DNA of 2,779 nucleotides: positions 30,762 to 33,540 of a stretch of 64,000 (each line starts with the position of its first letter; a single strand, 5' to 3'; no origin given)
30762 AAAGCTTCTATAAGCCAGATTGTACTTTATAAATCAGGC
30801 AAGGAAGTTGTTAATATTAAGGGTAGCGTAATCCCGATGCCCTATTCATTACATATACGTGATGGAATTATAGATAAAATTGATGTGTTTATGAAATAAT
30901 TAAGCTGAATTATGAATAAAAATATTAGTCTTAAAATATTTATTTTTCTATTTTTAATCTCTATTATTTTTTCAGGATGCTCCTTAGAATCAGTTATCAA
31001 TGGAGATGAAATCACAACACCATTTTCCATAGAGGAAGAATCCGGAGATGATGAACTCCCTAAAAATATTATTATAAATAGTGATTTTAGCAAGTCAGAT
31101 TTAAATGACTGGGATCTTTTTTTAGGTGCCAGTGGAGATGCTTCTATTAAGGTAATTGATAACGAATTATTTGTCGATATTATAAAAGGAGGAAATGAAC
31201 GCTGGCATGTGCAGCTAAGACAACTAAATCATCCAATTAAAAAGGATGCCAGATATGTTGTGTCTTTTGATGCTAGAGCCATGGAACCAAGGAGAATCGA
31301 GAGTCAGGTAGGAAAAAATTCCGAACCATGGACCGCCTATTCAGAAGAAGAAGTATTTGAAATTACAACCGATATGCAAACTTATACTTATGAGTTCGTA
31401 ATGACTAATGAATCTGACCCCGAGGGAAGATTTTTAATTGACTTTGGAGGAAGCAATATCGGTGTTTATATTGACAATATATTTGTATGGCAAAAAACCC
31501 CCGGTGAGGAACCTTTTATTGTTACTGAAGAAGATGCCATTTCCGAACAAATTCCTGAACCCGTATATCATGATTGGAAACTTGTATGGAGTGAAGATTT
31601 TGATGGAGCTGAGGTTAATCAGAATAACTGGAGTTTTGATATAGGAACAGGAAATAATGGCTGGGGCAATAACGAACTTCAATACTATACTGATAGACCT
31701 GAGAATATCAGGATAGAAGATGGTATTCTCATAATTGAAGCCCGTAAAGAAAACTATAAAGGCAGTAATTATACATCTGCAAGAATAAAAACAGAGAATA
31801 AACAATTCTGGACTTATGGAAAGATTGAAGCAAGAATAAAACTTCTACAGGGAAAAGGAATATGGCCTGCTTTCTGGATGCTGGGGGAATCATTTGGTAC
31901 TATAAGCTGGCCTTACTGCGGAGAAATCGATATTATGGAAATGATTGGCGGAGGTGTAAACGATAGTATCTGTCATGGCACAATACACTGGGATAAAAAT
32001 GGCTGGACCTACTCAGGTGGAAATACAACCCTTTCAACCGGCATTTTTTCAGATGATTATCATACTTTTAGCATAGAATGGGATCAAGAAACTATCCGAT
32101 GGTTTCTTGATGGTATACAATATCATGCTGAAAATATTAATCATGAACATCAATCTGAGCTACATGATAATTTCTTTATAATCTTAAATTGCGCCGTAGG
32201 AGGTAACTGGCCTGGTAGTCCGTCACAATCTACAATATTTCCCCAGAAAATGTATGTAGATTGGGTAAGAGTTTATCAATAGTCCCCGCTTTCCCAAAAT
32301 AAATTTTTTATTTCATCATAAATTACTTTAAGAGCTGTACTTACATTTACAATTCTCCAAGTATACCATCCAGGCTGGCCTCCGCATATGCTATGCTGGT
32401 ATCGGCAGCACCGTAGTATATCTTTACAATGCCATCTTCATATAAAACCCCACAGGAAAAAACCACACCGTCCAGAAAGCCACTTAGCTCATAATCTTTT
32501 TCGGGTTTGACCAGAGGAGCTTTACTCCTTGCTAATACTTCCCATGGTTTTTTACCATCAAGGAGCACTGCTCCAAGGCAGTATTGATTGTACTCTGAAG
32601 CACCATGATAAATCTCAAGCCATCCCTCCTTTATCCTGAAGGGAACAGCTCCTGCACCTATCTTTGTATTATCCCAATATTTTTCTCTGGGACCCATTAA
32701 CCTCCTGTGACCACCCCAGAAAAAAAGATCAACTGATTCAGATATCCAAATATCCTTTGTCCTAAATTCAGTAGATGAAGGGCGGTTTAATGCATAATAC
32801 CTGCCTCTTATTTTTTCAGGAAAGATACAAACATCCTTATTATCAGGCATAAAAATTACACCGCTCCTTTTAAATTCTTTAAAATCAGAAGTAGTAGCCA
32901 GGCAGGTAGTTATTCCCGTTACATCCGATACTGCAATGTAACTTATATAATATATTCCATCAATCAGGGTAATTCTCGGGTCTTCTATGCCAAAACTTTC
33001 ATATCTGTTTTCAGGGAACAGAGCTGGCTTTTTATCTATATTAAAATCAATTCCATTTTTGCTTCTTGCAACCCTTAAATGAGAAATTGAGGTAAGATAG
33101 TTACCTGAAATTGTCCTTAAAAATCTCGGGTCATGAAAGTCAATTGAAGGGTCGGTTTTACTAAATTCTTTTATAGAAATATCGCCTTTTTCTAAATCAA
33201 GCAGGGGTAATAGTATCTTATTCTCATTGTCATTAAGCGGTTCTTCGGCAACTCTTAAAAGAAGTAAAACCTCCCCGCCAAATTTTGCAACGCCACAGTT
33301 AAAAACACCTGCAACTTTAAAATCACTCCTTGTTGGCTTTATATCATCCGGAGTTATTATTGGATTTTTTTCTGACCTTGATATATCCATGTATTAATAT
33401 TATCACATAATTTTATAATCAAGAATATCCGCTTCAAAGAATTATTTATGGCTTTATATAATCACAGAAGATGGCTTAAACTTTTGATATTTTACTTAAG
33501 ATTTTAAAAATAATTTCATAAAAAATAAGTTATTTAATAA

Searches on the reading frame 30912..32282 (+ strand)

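Call 64: search_protein_families(library=pfam, proteins=[window:30912-32282:+], max_evalue=0.00001)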
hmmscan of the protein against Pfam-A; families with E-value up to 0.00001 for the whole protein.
window:30912-32282:+ (456 aa): 3 families
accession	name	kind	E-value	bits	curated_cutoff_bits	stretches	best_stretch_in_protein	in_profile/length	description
PF00722.28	Glyco_hydro_16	-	1.8e-21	76.8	22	1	262-452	10-174/175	Glycosyl hydrolases family 16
PF02018.23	CBM_4_9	-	9.1e-16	58.9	25.9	1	51-174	1-127/136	Carbohydrate binding domain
PF03935.22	SKN1_KRE6_Sbg1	-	7.3e-14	51.5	30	1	220-326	115-224/501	Beta-glucan synthesis-associated protein SKN1/KRE6/Sbg1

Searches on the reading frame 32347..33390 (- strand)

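Call 64: search_protein_families(library=pfam, proteins=[window:32347-33390:-], max_evalue=0.00001)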
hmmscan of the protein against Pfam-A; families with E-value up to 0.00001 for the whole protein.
window:32347-33390:- (347 aa): 1 family
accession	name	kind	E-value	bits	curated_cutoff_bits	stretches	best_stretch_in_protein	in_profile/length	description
PF04041.19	Glyco_hydro_130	-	3.3e-54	184.4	26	1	103-344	65-315/320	beta-1,4-mannooligosaccharide phosphorylase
